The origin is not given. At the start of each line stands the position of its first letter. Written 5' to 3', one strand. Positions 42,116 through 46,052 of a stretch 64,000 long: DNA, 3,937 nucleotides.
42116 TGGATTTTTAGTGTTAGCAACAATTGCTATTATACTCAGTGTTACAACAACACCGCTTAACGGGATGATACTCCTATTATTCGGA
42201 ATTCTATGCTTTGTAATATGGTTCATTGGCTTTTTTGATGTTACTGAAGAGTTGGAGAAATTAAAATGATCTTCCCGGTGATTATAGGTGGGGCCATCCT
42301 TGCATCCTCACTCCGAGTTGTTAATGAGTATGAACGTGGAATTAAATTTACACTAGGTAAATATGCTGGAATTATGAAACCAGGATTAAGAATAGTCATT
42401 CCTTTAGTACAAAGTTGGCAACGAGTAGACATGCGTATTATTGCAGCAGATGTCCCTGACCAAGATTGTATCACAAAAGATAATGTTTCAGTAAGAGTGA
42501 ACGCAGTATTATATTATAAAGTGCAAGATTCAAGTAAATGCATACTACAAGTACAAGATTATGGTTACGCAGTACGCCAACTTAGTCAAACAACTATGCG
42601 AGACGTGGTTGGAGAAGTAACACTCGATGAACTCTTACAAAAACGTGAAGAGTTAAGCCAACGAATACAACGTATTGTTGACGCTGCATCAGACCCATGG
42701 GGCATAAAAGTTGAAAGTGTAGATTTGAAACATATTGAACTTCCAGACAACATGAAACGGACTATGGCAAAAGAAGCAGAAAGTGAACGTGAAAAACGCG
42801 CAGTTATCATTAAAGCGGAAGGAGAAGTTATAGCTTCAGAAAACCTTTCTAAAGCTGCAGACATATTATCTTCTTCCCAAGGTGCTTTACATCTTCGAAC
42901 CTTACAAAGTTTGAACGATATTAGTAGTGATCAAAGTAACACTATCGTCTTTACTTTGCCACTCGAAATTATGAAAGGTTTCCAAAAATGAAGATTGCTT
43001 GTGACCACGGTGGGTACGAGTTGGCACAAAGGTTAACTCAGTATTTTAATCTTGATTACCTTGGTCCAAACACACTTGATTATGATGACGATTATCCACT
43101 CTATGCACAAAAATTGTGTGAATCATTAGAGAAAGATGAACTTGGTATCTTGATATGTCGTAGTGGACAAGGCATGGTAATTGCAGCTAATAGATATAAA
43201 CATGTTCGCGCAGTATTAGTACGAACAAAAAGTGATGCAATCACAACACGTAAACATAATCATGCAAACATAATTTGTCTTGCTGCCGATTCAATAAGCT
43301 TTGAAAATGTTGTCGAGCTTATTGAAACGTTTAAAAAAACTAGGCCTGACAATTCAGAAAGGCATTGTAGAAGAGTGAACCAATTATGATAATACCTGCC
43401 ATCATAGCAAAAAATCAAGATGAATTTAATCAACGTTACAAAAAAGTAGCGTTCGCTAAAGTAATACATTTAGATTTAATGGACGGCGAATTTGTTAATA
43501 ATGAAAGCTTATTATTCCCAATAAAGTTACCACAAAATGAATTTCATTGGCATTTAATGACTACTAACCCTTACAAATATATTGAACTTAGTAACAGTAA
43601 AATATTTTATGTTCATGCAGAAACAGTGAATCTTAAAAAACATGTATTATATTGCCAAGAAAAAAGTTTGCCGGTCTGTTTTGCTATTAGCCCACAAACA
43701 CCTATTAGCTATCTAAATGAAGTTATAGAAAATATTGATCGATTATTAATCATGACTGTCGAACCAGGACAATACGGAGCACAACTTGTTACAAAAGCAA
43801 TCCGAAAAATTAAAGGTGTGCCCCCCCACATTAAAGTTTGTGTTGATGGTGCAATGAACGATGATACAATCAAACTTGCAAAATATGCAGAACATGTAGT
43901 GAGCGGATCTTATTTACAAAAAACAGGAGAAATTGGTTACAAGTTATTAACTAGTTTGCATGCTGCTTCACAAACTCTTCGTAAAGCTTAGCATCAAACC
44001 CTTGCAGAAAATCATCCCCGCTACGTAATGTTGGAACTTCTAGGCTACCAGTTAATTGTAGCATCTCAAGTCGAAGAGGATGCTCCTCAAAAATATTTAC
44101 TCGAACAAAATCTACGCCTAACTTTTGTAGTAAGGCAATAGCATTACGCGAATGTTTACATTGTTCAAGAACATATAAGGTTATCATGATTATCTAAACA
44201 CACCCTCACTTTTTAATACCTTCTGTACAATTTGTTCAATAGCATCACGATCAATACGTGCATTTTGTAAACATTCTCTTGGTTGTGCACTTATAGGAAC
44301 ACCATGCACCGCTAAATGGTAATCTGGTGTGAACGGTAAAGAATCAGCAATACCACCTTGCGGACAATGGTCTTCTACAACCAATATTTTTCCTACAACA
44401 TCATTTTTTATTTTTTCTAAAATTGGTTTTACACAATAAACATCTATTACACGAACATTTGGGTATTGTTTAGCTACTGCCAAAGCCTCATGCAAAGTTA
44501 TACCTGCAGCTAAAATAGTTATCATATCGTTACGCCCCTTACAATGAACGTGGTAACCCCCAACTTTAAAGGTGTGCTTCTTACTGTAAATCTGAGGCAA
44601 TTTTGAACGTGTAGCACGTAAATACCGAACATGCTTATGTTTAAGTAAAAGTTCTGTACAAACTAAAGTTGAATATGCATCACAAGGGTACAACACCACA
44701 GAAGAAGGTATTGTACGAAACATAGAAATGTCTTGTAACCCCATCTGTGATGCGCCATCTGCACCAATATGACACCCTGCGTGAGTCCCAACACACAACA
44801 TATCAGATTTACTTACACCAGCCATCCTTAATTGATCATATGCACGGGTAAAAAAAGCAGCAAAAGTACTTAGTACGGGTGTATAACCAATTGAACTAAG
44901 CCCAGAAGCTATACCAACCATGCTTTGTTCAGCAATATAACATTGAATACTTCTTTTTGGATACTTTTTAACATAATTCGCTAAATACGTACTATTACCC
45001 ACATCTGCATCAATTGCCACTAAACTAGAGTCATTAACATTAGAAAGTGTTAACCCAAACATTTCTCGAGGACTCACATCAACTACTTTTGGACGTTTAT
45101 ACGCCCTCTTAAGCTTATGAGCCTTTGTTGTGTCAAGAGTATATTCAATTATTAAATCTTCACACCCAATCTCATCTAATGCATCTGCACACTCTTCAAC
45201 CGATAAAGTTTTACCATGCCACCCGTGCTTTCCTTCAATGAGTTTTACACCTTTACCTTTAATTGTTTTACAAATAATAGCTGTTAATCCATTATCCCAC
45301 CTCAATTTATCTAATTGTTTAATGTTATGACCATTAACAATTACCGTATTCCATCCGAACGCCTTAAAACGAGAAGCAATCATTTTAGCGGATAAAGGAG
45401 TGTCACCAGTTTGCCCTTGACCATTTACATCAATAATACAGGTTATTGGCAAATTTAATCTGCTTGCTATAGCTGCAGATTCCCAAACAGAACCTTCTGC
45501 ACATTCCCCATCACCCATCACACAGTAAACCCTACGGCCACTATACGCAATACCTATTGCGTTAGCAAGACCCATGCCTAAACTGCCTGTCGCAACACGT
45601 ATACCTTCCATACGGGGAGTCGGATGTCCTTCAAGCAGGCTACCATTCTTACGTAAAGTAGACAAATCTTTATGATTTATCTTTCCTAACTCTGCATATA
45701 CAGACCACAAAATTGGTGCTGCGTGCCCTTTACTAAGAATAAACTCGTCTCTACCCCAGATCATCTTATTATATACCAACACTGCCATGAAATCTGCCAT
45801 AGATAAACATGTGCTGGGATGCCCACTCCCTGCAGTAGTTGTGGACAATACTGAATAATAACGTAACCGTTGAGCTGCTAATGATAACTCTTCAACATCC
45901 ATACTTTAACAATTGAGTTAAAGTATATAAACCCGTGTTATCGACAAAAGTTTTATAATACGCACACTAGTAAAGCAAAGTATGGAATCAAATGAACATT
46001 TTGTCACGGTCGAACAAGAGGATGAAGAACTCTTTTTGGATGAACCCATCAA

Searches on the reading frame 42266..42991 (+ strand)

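Call 76: search_protein_families(library=pfam, proteins=[window:42266-42991:+], max_evalue=0.001)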
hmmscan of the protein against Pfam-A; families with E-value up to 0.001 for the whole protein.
window:42266-42991:+ (241 aa): 2 families
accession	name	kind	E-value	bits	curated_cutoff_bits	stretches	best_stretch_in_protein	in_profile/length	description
PF01145.31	Band_7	-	1.4e-42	146.2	23.6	1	18-187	2-175/176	SPFH domain / Band 7 family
PF13421.11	Band_7_1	-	1.5e-05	25.2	24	1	97-171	131-207/211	SPFH domain-Band 7 family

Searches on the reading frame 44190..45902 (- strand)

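Call 36: search_protein_families(library=pfam, proteins=[window:44190-45902:-], max_evalue=0.001)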
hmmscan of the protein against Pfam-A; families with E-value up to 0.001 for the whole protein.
window:44190-45902:- (570 aa): 5 families
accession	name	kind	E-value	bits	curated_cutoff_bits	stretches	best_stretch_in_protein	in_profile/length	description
PF02779.29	Transket_pyr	-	9.9e-33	113.7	27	1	290-436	19-173/174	Transketolase, pyrimidine binding domain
PF00456.26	Transketolase_N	-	3.9e-29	102.1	22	1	9-248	5-278/334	Transketolase, thiamine diphosphate binding domain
PF02780.25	Transketolase_C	-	3.1e-09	37.2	25.9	1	457-521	8-79/124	Transketolase, C-terminal domain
PF02775.26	TPP_enzyme_C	-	7e-06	26.3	21.9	1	105-161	27-83/151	Thiamine pyrophosphate enzyme, C-terminal TPP binding domain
PF00676.26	E1_dh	-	0.00011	21.8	22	1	103-192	103-195/300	Dehydrogenase E1 component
